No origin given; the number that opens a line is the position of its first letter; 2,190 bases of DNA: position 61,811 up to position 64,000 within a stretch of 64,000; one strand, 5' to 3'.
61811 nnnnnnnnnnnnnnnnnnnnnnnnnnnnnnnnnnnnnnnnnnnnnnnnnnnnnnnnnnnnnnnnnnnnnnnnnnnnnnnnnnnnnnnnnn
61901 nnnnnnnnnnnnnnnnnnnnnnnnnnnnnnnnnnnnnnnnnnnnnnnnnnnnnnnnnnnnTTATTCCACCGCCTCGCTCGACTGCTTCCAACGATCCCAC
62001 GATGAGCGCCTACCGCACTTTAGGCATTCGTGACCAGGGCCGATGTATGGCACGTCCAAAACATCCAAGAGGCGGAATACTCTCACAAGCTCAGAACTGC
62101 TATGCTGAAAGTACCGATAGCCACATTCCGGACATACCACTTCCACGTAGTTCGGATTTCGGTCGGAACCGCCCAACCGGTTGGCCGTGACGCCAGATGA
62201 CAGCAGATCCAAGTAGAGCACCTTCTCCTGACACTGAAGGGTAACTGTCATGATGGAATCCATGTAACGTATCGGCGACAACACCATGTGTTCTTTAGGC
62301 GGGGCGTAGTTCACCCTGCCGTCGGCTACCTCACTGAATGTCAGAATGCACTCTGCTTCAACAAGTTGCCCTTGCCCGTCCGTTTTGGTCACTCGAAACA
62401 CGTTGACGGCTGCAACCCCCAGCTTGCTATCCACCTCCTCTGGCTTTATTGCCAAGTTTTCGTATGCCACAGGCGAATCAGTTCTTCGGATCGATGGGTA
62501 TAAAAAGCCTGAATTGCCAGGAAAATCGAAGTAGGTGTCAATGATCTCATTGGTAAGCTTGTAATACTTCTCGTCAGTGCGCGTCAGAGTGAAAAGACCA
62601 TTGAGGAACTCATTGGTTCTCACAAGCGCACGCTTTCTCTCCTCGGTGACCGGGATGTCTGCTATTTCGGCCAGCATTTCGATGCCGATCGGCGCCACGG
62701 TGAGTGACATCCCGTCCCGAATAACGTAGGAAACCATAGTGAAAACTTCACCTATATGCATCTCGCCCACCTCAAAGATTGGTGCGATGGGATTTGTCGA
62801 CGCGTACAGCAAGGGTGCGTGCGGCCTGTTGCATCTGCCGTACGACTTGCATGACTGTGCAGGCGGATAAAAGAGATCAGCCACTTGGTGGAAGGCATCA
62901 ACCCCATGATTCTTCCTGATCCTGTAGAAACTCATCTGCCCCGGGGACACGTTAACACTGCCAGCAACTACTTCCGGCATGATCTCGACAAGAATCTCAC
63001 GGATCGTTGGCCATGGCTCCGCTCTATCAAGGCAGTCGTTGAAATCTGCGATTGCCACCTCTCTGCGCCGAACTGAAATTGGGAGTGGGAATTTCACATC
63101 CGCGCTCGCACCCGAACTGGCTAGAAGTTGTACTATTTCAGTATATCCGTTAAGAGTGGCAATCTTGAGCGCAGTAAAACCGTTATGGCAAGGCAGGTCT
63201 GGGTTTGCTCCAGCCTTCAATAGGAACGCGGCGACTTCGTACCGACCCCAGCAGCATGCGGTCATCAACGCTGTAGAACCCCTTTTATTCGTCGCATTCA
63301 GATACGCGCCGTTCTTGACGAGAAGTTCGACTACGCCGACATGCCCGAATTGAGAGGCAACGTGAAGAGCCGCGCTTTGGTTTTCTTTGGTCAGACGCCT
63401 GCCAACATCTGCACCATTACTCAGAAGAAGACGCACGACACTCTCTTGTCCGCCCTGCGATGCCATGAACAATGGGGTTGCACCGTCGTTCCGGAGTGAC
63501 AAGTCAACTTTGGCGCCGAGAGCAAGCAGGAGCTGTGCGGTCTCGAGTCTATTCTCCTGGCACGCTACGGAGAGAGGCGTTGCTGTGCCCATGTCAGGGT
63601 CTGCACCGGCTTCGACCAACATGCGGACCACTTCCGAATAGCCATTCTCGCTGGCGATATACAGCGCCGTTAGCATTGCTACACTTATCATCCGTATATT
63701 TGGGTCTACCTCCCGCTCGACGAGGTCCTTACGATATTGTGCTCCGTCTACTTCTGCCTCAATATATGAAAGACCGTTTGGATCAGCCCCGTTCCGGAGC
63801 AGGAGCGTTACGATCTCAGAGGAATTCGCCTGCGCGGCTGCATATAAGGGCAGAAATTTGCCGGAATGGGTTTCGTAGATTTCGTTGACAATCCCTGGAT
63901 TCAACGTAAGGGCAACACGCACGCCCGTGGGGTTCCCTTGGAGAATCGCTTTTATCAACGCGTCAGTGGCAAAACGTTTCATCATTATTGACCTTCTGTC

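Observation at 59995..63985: Toxin-rich accessory block: TacA/TacT, Fic, and an unusual ankyrin-RES-zinc-ribbon fusion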

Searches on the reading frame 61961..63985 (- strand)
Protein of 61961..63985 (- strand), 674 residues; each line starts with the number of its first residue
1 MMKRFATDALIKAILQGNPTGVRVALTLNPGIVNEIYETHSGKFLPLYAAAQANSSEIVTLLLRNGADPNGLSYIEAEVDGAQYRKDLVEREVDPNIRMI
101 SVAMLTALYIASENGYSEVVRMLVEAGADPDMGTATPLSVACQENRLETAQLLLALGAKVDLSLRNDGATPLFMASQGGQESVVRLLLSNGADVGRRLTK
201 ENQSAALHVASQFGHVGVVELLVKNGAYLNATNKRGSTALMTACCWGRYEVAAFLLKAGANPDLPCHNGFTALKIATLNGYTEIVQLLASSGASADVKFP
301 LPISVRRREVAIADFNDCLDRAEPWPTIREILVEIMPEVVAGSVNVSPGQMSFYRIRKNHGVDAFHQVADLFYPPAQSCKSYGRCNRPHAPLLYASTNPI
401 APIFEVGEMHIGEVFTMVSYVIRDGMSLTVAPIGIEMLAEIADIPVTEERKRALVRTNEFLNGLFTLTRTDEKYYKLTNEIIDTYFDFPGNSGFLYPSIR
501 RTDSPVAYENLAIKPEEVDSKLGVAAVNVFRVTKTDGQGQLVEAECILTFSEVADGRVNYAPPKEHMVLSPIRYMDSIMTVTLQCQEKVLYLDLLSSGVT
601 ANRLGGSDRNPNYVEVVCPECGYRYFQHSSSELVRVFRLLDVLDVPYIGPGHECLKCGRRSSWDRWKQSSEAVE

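Call 3: search_protein_families(library=pfam, proteins=[window:61961-63985:-], max_evalue=0.01)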
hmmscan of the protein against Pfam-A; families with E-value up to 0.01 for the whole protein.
window:61961-63985:- (674 aa): 8 families
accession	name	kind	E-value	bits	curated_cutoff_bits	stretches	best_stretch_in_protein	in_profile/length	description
PF00023.36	Ank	-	1.6e-47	157.3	21.1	6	206-234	5-33/33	Ankyrin repeat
PF12796.13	Ank_2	-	9.4e-46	154.8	27.3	4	207-297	1-88/90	Ankyrin repeats (3 copies)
PF13637.12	Ank_4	-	3.9e-30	103.6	22.7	4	245-288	6-49/50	Ankyrin repeats (many copies)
PF13606.12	Ank_3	-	1e-28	96.2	22.3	0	106-131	4-29/30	Ankyrin repeat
PF13857.12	Ank_5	-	2e-26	92.2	27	3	205-240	18-53/56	Ankyrin repeats (many copies)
PF24521.3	Ank_KRIT1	-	1.5e-08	34.9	80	0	199-227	42-70/149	KRIT1 ankyrin-repeats domain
PF23745.1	ANK_LRRK2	-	4e-06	27.1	27.5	0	128-222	26-112/130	LRRK2 ANK repeat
PF21506.2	Knl-2-like_dom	-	0.0035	17.6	27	0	111-131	22-42/54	Kinetochore null protein 2-like domain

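Call 6: search_protein_families(library=padloc, proteins=[window:61961-63985:-], max_evalue=0.1)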
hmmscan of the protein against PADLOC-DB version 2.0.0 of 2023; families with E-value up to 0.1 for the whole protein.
window:61961-63985:- (674 aa): 4 families
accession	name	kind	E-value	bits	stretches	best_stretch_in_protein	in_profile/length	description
PDLC04783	PDC-M72A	-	2.8e-33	113.7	2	167-298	229-358/392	-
PDLC02908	Ankyrin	-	7.2e-18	62.2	3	92-191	724-825/880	-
PDLC02203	MzaA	-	0.0026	14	1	173-239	16-80/683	-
PDLC02987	caspase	-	0.015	12.5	1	50-197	247-355/453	-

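Call 7: search_protein_families(library=ncbifam, proteins=[window:61961-63985:-], max_evalue=0.1)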
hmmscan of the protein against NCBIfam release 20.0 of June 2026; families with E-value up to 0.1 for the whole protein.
window:61961-63985:- (674 aa): 11 families
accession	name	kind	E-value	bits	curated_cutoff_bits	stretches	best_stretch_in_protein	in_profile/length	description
NF041931.2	MzaA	equivalog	1.5e-25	90.1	800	3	207-293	6-92/726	MZA anti-phage system associated sigma-70 family RNA polymerase sigma factor MzaA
NF043029.1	T4SS_AnkY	equivalog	5.1e-17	61.5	600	3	201-264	456-519/543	Dot/Icm T4SS effector AnkY/LegA9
NF043022.1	T4SS_AnkG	equivalog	3.1e-16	59.2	500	1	137-281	299-448/455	Dot/Icm T4SS effector AnkG/AnkZ/LegA7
NF043023.1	T4SS_AnkH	equivalog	1.3e-15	57.1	600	2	218-295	47-124/467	Dot/Icm T4SS effector AnkH/LegA3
NF043021.1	T4SS_AnkF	equivalog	1.1e-13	50.4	1000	2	203-261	585-644/917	Dot/Icm T4SS effector AnkF/LegA14/Ceg31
NF043028.1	T4SS_AnkX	equivalog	2.4e-10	39.2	1400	2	204-276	549-622/938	Dot/Icm T4SS effector AnkN/AnkX/LegA8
NF043024.1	T4SS_AnkI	equivalog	1.7e-09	36.9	550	2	229-283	234-288/439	Dot/Icm T4SS effector AnkI/LegAS4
TIGR00870.1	trp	subfamily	1.7e-07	29.7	498.75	0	46-68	134-156/747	transient-receptor-potential calcium channel protein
NF043020.1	T4SS_AnkD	equivalog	0.00077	18.5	500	0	110-225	60-158/426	Dot/Icm T4SS effector AnkD/LegA15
NF043019.1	T4SS_AnkC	equivalog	0.0031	16.5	450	0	121-255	70-220/459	Dot/Icm T4SS effector AnkC/LegA12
NF033497.1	rubre_like_arch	subfamily_domain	0.03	14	32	0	652-661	1-10/34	rubrerythrin-like domain-containing protein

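Call 8: find_encoding_contigs(protein=window:61961-63985:-, flank=10000, max_places=10)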
Protein window:61961-63985:- (674 aa): 14 contigs read that carry it; 9 places shown.
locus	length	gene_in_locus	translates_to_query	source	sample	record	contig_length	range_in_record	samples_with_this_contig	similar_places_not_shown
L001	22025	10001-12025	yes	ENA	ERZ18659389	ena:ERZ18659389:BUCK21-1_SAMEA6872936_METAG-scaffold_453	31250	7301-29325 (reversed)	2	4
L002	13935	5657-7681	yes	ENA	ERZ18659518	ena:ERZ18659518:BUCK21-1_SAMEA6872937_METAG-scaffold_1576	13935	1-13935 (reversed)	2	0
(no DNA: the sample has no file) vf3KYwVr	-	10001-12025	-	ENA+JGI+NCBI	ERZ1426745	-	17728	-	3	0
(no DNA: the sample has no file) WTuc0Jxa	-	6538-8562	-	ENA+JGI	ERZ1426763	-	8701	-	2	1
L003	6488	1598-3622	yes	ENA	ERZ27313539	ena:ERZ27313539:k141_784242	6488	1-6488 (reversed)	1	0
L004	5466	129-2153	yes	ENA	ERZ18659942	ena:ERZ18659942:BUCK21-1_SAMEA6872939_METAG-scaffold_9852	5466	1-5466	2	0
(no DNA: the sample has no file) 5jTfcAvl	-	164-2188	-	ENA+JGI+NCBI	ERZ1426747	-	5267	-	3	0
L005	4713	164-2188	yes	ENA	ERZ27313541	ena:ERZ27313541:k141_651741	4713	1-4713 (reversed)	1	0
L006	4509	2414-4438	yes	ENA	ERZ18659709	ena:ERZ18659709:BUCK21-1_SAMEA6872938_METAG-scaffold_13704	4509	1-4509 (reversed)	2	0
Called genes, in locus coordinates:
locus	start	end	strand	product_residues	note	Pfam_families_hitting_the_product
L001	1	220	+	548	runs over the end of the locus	PF05496:RuvB_N (weak), PF13177:DNA_pol3_delta2, PF00004:AAA, PF13401:AAA_22 (weak), PF22608:DNAX_ATPase_lid, PF12169:DNA_pol3_gamma3, PF20964:DnaX_C (weak)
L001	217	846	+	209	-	PF21176:RecR_HhH, PF02132:RecR_ZnF, PF01751:Toprim, PF13662:Toprim_4, PF21175:RecR_C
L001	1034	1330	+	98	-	-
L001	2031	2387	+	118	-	PF13560:HTH_31, PF01381:HTH_3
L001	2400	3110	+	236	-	PF06114:Peptidase_M78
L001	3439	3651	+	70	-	-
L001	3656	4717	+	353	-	PF18144:SMODS (faint)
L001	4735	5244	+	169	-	-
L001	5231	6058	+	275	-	PF18144:SMODS, PF01909:NTP_transf_2 (weak)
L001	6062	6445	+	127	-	-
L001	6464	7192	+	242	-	-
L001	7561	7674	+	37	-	-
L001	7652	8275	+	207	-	-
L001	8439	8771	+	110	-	-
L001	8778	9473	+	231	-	PF18863:AbiJ_NTD4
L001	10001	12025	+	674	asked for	PF12796:Ank_2, PF13637:Ank_4 (weak), PF00023:Ank (weak), PF12796:Ank_2, PF00023:Ank (weak), PF12796:Ank_2, PF13637:Ank_4 (weak), PF13637:Ank_4, +5 more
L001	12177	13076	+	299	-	PF02661:Fic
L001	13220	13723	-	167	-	PF00583:Acetyltransf_1, PF13673:Acetyltransf_10, PF13508:Acetyltransf_7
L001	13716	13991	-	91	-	PF08681:TacA1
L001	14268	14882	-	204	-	PF00440:TetR_N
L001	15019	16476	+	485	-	PF02321:OEP (weak)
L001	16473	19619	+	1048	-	PF00873:ACR_tran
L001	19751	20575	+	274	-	-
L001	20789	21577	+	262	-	PF05239:PRC (weak)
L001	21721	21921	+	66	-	PF10771:DUF2582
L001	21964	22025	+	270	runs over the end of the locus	PF00364:Biotin_lipoyl (faint), PF25917:BSH_RND (weak), PF25984:BSH_YknX (weak)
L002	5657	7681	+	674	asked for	PF12796:Ank_2, PF13637:Ank_4 (weak), PF00023:Ank (weak), PF12796:Ank_2, PF00023:Ank (weak), PF12796:Ank_2, PF13637:Ank_4 (weak), PF13637:Ank_4, +5 more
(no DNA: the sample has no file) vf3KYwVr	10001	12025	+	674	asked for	PF12796:Ank_2, PF13637:Ank_4 (weak), PF00023:Ank (weak), PF12796:Ank_2, PF00023:Ank (weak), PF12796:Ank_2, PF13637:Ank_4 (weak), PF13637:Ank_4, +5 more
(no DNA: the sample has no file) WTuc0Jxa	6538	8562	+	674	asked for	PF12796:Ank_2, PF13637:Ank_4 (weak), PF00023:Ank (weak), PF12796:Ank_2, PF00023:Ank (weak), PF12796:Ank_2, PF13637:Ank_4 (weak), PF13637:Ank_4, +5 more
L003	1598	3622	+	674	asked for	PF12796:Ank_2, PF13637:Ank_4 (weak), PF00023:Ank (weak), PF12796:Ank_2, PF00023:Ank (weak), PF12796:Ank_2, PF13637:Ank_4 (weak), PF13637:Ank_4, +5 more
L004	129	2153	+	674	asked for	PF12796:Ank_2, PF13637:Ank_4 (weak), PF00023:Ank (weak), PF12796:Ank_2, PF00023:Ank (weak), PF12796:Ank_2, PF13637:Ank_4 (weak), PF13637:Ank_4, +5 more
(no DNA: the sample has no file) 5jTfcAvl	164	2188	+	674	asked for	PF12796:Ank_2, PF13637:Ank_4 (weak), PF00023:Ank (weak), PF12796:Ank_2, PF00023:Ank (weak), PF12796:Ank_2, PF13637:Ank_4 (weak), PF13637:Ank_4, +5 more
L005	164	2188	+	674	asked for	PF12796:Ank_2, PF13637:Ank_4 (weak), PF00023:Ank (weak), PF12796:Ank_2, PF00023:Ank (weak), PF12796:Ank_2, PF13637:Ank_4 (weak), PF13637:Ank_4, +5 more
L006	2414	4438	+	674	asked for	PF12796:Ank_2, PF13637:Ank_4 (weak), PF00023:Ank (weak), PF12796:Ank_2, PF00023:Ank (weak), PF12796:Ank_2, PF13637:Ank_4 (weak), PF13637:Ank_4, +5 more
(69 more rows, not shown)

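Call 29: search_protein_families(library=padloc, proteins=[L001:2031-2387:+, L001:2400-3110:+, L001:3656-4717:+, L001:4735-5244:+, L001:5231-6058:+, L001:6062-6445:+, L001:6464-7192:+, L001:7652-8275:+, L001:8439-8771:+, L001:8778-9473:+], max_evalue=0.01)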
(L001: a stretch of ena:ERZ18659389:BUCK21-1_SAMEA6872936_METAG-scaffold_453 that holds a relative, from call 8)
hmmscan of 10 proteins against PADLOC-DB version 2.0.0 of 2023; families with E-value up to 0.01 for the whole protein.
L001:2031-2387:+ (118 aa): 2 families
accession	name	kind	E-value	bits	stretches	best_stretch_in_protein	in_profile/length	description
PDLC02926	HTH_VI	-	1.1e-05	23.5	1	5-71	2-61/92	-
PDLC04142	capH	-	0.004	16.2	1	4-75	6-70/103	capH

L001:2400-3110:+ (236 aa): 13 families
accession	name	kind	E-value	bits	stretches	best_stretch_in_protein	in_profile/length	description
PDLC04141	capP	-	7.7e-16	56.3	1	66-210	36-153/242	capP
PDLC03943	RmrA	-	1.1e-08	32.6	1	152-214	215-276/370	-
PDLC03945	RmrA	-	8.7e-07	26.4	1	141-217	226-300/394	-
PDLC03947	RmrA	-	1.6e-06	25.2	1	105-214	206-294/383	-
PDLC03954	RmrA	-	2.3e-05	21.5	1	106-216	207-296/380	-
PDLC03952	RmrA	-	3.7e-05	20.7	1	129-214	229-306/395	-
PDLC03949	RmrA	-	0.00012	19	1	106-214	188-269/363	-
PDLC03944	RmrA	-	0.00021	18.5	1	139-215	219-288/384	-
PDLC04776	PDC-M69B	-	0.00084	17.1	1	109-213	83-177/272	-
PDLC03946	RmrA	-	0.0024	14.6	1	131-214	201-271/357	-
PDLC03951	RmrA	-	0.0051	13.8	0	138-215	223-290/400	-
PDLC03948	RmrA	-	0.0059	13.5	0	102-216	202-295/397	-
PDLC03953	RmrA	-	0.007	13.6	0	152-213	230-286/373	-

L001:3656-4717:+ (353 aa): 29 families (the best 25 are shown)
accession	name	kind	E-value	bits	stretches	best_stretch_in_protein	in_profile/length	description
PDLC00802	Cyclase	-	5.3e-49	165.2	1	15-353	3-328/332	oligonucleotide-cyclase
PDLC00809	Cyclase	-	8e-36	122.1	2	137-353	82-292/295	oligonucleotide-cyclase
PDLC00823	Cyclase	-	1.6e-33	114.6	2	136-353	81-281/285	oligonucleotide-cyclase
PDLC00786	Cyclase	-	2.4e-19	67.8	2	138-353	91-291/293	oligonucleotide-cyclase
PDLC00820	Cyclase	-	6.6e-17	59.8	2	180-353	123-275/324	oligonucleotide-cyclase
PDLC00822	Cyclase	-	1.8e-16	58.4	1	200-353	185-342/375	oligonucleotide-cyclase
PDLC00776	Cyclase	-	2e-16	58.2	1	137-265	79-198/287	oligonucleotide-cyclase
PDLC00796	Cyclase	-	3.1e-16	57.7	1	135-353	85-284/432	oligonucleotide-cyclase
PDLC00773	Cyclase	-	2.1e-15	55.2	2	193-353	129-294/334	oligonucleotide-cyclase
PDLC00814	Cyclase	-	5.6e-15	53.5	2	139-350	94-287/295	oligonucleotide-cyclase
PDLC00810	Cyclase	-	1.9e-13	48.6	1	135-351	81-294/335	oligonucleotide-cyclase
PDLC00808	Cyclase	-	7.7e-13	46.4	1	137-279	92-232/325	oligonucleotide-cyclase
PDLC00818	Cyclase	-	2.6e-12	44.9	1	172-353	126-292/322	oligonucleotide-cyclase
PDLC00803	Cyclase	-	5.3e-11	40.7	1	141-279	84-200/253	oligonucleotide-cyclase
PDLC00769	Cyclase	-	3.4e-10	37.8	1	143-273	88-207/261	oligonucleotide-cyclase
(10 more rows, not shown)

L001:4735-5244:+ (169 aa): 5 families
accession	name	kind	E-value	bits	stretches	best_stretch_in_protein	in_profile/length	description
PDLC00712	Effector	-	1.3e-61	205.7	1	6-163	7-168/171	2TM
PDLC00710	Effector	-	7.6e-37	124.7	1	5-163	11-171/176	2TM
PDLC00677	Effector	-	1e-28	98.6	1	3-162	5-166/170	2TM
PDLC03811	RTasSLATT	-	1.8e-13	48.5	1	4-155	5-156/158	DRT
PDLC00706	Effector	-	4e-07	27.9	1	2-163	2-165/172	2TM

L001:5231-6058:+ (275 aa): 34 families (the best 25 are shown)
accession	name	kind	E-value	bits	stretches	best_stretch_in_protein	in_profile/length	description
PDLC00769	Cyclase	-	1.2e-85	285.1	1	1-267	1-259/261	oligonucleotide-cyclase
PDLC00823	Cyclase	-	2.7e-27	94.1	1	17-216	19-211/285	oligonucleotide-cyclase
PDLC00776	Cyclase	-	1.9e-23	81.3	1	31-204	33-203/287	oligonucleotide-cyclase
PDLC00820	Cyclase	-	4e-20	70.3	1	8-241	8-246/324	oligonucleotide-cyclase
PDLC00809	Cyclase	-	3.3e-18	64.3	1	41-199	40-207/295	oligonucleotide-cyclase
PDLC00773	Cyclase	-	4.6e-18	63.9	1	37-214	39-220/334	oligonucleotide-cyclase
PDLC00805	Cyclase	-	5.8e-18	63.4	1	26-200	44-228/314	oligonucleotide-cyclase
PDLC00786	Cyclase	-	1.1e-16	59.1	1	30-262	30-261/293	oligonucleotide-cyclase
PDLC00802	Cyclase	-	3.1e-15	54.2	1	94-212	133-255/332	oligonucleotide-cyclase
PDLC00822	Cyclase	-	3.6e-15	54.2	2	15-123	15-126/375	oligonucleotide-cyclase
PDLC00796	Cyclase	-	1.3e-14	52.4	1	1-244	1-251/432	oligonucleotide-cyclase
PDLC00803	Cyclase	-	1.6e-14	52.2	1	1-201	1-189/253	oligonucleotide-cyclase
PDLC00798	Cyclase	-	1.6e-13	48.8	1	9-179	9-182/344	oligonucleotide-cyclase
PDLC00814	Cyclase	-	8.1e-13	46.4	1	28-200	34-208/295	oligonucleotide-cyclase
PDLC00790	Cyclase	-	3.8e-12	44.2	1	3-217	37-245/310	oligonucleotide-cyclase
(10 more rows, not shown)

L001:6062-6445:+ (127 aa): 0 families

L001:6464-7192:+ (242 aa): 0 families

L001:7652-8275:+ (207 aa): 0 families

L001:8439-8771:+ (110 aa): 0 families

L001:8778-9473:+ (231 aa): 2 families
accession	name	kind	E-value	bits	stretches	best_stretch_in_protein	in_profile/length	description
PDLC04997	PDC-S32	-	9.8e-18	62.8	1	55-230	63-243/285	-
PDLC04996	PDC-S32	-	4.1e-11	41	1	58-230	60-237/280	-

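Call 30: search_protein_families(library=pfam, proteins=[L001:974-1330:+, L001:3439-3651:+, L001:3656-4717:+, L001:4735-5244:+, L001:5231-6058:+, L001:6062-6445:+, L001:6464-7192:+, L001:7652-8275:+, L001:8439-8771:+, L001:8778-9473:+], max_evalue=0.05)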
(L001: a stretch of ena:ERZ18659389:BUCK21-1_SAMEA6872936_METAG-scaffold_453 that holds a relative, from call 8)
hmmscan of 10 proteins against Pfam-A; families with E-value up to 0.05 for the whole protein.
L001:974-1330:+ (118 aa): 2 families
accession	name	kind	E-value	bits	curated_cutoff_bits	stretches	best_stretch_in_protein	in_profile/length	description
PF01844.29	HNH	-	0.00032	21.2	21.4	1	58-116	1-46/47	HNH endonuclease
PF21368.3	AI2M-like_HNH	-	0.00075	19.8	23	1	58-111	1-49/49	AI2M/AI1M-like, HNH endonuclease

L001:3439-3651:+ (70 aa): 0 families

L001:3656-4717:+ (353 aa): 1 family
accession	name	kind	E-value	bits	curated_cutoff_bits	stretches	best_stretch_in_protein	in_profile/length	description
PF18144.7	SMODS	-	6.1e-10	40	26.5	2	135-218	88-158/164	Second Messenger Oligonucleotide or Dinucleotide Synthetase domain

L001:4735-5244:+ (169 aa): 4 families
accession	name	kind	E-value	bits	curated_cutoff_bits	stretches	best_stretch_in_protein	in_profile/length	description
PF18159.6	S_4TM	-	0.0067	16.3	26.9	1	26-88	22-81/291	SMODS-associating 4TM effector domain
PF23636.1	DUF7144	-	0.017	15.7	27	1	33-80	45-87/115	Domain of unknown function (DUF7144)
PF14476.11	Chloroplast_duf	-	0.043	13.2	25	0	39-127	36-129/320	Petal formation-expressed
PF18181.6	SLATT_1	-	0.045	14.2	26.3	0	22-90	16-82/122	SMODS and SLOG-associating 2TM effector domain 1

L001:5231-6058:+ (275 aa): 3 families
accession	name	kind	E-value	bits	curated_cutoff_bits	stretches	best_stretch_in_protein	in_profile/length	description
PF18144.7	SMODS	-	6.8e-32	111.4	26.5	1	1-159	1-164/164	Second Messenger Oligonucleotide or Dinucleotide Synthetase domain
PF01909.29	NTP_transf_2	-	5.1e-07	30.4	21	1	39-115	12-73/93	Nucleotidyltransferase domain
PF18765.7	Polbeta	-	0.00085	19.9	26.9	1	41-79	11-43/93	Polymerase beta, Nucleotidyltransferase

L001:6062-6445:+ (127 aa): 0 families

L001:6464-7192:+ (242 aa): 2 families
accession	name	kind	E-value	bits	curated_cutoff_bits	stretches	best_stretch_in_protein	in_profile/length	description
PF05708.18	Peptidase_C92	-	0.001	19.6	27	0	7-109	2-99/166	Permuted papain-like amidase enzyme, YaeF/YiiX, C92 family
PF00877.26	NLPC_P60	-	0.027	14.9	23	0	35-76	61-100/105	NlpC/P60 family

L001:7652-8275:+ (207 aa): 0 families

L001:8439-8771:+ (110 aa): 0 families

L001:8778-9473:+ (231 aa): 1 family
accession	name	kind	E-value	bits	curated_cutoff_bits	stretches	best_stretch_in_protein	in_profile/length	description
PF18863.6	AbiJ_NTD4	-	2.8e-17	64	34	1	14-134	2-134/152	AbiJ N-terminal domain 4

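Call 59: list_cluster_members(proteins=[window:61961-63985:-, window:60910-61809:-, window:59104-59718:+, window:54367-57513:-])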
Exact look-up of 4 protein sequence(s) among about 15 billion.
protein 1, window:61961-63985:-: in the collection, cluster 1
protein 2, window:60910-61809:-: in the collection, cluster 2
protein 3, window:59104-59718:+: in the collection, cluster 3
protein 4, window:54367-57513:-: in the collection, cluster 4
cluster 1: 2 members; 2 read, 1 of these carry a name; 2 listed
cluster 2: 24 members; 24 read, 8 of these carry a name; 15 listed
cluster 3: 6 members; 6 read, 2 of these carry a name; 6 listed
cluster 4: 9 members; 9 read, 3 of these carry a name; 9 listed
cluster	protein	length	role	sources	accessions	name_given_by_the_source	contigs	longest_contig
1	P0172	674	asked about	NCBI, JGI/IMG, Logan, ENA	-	ankyrin repeat protein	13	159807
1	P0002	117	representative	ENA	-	-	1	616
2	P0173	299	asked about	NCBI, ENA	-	-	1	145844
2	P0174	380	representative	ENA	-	-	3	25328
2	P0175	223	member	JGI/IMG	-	Fic family protein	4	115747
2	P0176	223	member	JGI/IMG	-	Fic family protein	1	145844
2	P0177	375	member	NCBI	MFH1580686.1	MAG: Fic family protein [Pseudomonadota bacterium]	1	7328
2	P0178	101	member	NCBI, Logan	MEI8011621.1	MAG: Fic family protein [Candidatus Omnitrophota bacterium]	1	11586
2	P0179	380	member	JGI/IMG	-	Fic family protein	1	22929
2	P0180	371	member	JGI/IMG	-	Fic family protein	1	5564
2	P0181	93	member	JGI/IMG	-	Fic family protein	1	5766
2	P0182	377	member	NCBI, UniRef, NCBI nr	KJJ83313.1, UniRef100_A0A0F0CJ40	filamentation induced by cAMP protein fic [Candidatus Omnitrophus magneticus] | Filamentation induced by cAMP protein fic n=1 Tax=Candidatus Omnitrophus magneticus ...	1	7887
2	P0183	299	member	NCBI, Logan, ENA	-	-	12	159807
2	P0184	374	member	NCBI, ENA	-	-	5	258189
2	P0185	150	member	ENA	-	-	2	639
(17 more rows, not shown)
